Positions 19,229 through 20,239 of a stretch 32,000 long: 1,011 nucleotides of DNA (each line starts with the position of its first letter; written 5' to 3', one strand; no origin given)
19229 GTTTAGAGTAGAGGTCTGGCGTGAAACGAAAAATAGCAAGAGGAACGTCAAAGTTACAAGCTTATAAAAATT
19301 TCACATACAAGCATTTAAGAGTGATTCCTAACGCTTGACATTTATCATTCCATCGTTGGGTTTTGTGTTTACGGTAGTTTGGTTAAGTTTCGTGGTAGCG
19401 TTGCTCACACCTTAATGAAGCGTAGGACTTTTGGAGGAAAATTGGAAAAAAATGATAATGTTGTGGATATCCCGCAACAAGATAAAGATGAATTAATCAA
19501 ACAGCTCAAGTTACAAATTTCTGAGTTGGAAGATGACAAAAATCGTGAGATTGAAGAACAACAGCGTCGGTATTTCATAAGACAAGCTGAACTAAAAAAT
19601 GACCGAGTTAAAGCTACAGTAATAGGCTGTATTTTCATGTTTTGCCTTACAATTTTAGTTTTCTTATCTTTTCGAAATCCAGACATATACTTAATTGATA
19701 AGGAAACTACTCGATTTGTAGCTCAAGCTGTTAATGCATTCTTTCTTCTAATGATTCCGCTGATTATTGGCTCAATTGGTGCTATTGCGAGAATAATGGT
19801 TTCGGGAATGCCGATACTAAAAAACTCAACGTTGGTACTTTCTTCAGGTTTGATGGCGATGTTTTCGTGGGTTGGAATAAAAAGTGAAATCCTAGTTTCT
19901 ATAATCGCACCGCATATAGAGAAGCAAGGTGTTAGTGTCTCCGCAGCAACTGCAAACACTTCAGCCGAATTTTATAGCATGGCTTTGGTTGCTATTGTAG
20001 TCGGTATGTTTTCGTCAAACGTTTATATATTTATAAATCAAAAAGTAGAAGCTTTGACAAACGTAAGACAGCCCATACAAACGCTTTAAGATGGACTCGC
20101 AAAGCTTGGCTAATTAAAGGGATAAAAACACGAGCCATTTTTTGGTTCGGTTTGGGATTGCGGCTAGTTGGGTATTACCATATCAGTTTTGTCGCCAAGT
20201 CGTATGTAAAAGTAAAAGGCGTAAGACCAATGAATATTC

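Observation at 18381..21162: AT-rich three-gene membrane-protein cassette of unknown function in the cargo position after the secretin gene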

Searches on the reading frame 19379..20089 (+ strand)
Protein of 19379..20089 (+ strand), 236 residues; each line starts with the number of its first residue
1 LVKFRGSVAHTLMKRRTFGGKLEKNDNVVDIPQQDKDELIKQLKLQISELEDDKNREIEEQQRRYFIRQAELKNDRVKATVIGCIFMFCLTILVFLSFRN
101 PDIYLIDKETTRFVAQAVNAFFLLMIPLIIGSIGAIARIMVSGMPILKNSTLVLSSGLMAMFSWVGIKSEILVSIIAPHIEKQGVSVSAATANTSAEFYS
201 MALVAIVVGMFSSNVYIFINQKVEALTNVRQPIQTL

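Call 4: search_protein_families(library=pfam, proteins=[window:19379-20089:+], max_evalue=0.1)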
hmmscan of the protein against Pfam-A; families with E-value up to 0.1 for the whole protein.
window:19379-20089:+ (236 aa): 3 families
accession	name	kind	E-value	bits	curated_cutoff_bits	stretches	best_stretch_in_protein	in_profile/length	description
PF20990.2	DUF2207_C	-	0.004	17.3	33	1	39-137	103-183/247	Predicted membrane protein (DUF2207) C-terminal domain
PF15346.11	ARGLU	-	0.025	14.9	27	1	20-65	54-99/149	Arginine and glutamate-rich 1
PF01372.22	Melittin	-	0.079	13.4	20.6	0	153-166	8-21/26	Melittin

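Call 5: search_protein_families(library=phrogs, proteins=[window:19379-20089:+], max_evalue=0.1)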
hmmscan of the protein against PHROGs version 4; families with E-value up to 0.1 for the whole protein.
window:19379-20089:+ (236 aa): 0 families

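Call 6: search_protein_families(library=padloc, proteins=[window:19379-20089:+], max_evalue=0.1)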
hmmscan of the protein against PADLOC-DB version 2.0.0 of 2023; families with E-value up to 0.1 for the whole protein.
window:19379-20089:+ (236 aa): 0 families

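Call 17: find_homologous_proteins(query=window:19415-20086:+, max_evalue=0.001)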
Query window:19415-20086:+ (224 aa): 63 proteins with E <= 0.001 among 434 candidates.
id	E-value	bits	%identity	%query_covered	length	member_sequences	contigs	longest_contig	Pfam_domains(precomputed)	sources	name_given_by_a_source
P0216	1.5e-121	421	90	96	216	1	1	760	-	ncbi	ncbi:hypothetical protein ACSL9H_003655, partial [Vibrio cholerae]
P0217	2.0e-121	421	90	96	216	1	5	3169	-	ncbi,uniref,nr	ncbi:hypothetical protein WM009_21160, partial [Vibrio vulnificus]|uniref:hypothetical protein n=1 T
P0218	3.9e-121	420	91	96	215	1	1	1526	-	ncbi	ncbi:hypothetical protein ACOIWG_004404, partial [Vibrio vulnificus]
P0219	6.4e-121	419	90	96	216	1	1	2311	-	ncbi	ncbi:hypothetical protein ACI5C3_004315, partial [Vibrio vulnificus]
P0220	8.2e-120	415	91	96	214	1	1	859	-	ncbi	ncbi:TPA: hypothetical protein RG810_004253, partial [Vibrio vulnificus]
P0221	1.0e-118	412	91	94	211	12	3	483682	-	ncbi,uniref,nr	ncbi:hypothetical protein ACSTLL_01035 [Vibrio parahaemolyticus]|uniref:hypothetical protein n=2 Tax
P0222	1.2e-118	412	91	94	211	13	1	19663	-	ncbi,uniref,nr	ncbi:hypothetical protein [Vibrio aquaticus]|uniref:hypothetical protein n=2 Tax=Vibrio TaxID=662 Re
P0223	1.7e-118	411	90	95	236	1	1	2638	-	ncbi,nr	ncbi:hypothetical protein M2G67_21410, partial [Vibrio vulnificus]|nr:hypothetical protein [Vibrio v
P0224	1.3e-116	405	89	94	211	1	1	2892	-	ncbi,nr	ncbi:hypothetical protein OL322_004380 [Vibrio vulnificus]|nr:hypothetical protein [Vibrio vulnificu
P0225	2.6e-114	397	89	94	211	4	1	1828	-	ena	-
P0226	4.7e-102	357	80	94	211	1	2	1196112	-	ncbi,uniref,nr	ncbi:hypothetical protein G6Z90_16965 [Vibrio aestuarianus subsp. cardii]|uniref:hypothetical protei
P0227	1.6e-99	349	77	94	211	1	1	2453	-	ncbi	-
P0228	2.4e-91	323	72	94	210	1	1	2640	-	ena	-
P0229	4.0e-84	299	67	94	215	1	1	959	-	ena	-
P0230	6.3e-57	210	51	92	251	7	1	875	-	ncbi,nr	ncbi:DUF2681 domain-containing protein, partial [Vibrio vulnificus]|nr:DUF2681 domain-containing pro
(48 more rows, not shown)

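Call 32: find_encoding_contigs(protein=P0221, flank=6000, max_places=3)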
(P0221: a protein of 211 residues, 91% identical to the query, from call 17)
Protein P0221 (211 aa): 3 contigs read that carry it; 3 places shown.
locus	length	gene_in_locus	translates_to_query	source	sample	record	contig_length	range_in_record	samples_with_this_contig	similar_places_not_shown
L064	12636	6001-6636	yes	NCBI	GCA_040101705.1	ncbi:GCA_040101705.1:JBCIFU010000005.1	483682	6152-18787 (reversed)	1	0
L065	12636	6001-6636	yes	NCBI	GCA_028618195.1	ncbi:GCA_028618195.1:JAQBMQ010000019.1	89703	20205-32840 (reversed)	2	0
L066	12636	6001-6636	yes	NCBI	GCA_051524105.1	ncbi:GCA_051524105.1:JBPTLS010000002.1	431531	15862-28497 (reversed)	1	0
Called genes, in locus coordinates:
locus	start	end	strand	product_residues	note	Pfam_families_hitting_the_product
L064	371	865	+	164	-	PF13302:Acetyltransf_3 (weak), PF00583:Acetyltransf_1 (weak)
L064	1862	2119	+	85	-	-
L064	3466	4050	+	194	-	PF00313:CSD, PF06961:DUF1294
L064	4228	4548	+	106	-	-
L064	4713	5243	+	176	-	-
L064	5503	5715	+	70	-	-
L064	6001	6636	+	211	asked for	-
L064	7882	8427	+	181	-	PF13302:Acetyltransf_3 (weak), PF13420:Acetyltransf_4, PF00583:Acetyltransf_1, PF13673:Acetyltransf_10, PF13508:Acetyltransf_7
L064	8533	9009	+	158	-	PF13302:Acetyltransf_3, PF00583:Acetyltransf_1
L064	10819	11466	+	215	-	PF02798:GST_N, PF13409:GST_N_2, PF13417:GST_N_3, PF00043:GST_C, PF13410:GST_C_2 (weak)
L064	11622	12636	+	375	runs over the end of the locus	PF14279:HNH_5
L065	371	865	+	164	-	PF13302:Acetyltransf_3 (weak), PF00583:Acetyltransf_1 (weak)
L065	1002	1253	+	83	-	-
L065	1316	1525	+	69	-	-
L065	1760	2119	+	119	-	-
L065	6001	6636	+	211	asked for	-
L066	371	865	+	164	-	PF13302:Acetyltransf_3 (weak), PF00583:Acetyltransf_1 (weak)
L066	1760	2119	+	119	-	-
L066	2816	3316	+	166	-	PF04828:GFA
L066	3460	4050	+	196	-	PF00313:CSD, PF06961:DUF1294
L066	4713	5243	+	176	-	-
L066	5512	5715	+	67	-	-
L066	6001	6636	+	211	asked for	-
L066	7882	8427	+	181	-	PF13302:Acetyltransf_3 (weak), PF13420:Acetyltransf_4, PF00583:Acetyltransf_1, PF13673:Acetyltransf_10, PF13508:Acetyltransf_7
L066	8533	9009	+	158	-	PF13302:Acetyltransf_3, PF00583:Acetyltransf_1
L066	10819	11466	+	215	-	PF02798:GST_N, PF13409:GST_N_2, PF13417:GST_N_3, PF00043:GST_C, PF13410:GST_C_2 (weak)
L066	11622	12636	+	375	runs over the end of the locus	PF14279:HNH_5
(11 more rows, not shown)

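Call 37: find_encoding_contigs(protein=P0217, flank=6000, max_places=5)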
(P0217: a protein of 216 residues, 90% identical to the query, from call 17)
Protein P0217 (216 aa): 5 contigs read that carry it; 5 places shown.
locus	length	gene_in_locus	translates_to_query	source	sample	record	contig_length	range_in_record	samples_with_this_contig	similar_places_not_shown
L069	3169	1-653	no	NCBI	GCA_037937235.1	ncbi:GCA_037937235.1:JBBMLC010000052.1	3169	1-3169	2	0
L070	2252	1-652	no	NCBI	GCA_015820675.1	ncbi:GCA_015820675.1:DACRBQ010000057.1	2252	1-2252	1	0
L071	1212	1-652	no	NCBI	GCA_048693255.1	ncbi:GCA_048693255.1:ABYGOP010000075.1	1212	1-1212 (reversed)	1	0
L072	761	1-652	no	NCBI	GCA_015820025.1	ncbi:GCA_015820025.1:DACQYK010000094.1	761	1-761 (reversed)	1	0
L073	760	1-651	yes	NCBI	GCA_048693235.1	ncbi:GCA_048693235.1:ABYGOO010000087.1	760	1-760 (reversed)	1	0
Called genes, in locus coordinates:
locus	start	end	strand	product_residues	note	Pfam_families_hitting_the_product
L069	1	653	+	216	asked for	?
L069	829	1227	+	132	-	-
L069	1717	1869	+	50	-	-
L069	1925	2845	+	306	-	PF08867:FRG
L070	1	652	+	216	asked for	?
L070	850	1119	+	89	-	-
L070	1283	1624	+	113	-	-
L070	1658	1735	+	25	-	-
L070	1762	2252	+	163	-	PF13302:Acetyltransf_3 (weak), PF13527:Acetyltransf_9 (weak), PF00583:Acetyltransf_1, PF13508:Acetyltransf_7, PF13673:Acetyltransf_10, PF08445:FR47 (weak)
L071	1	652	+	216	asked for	?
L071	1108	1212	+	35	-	?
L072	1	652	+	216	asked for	?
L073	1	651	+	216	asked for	?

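Call 38: search_protein_families(library=ncbifam, proteins=[window:19442-20089:+], max_evalue=0.01)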
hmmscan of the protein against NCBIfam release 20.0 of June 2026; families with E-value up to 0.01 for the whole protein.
window:19442-20089:+ (215 aa): 0 families
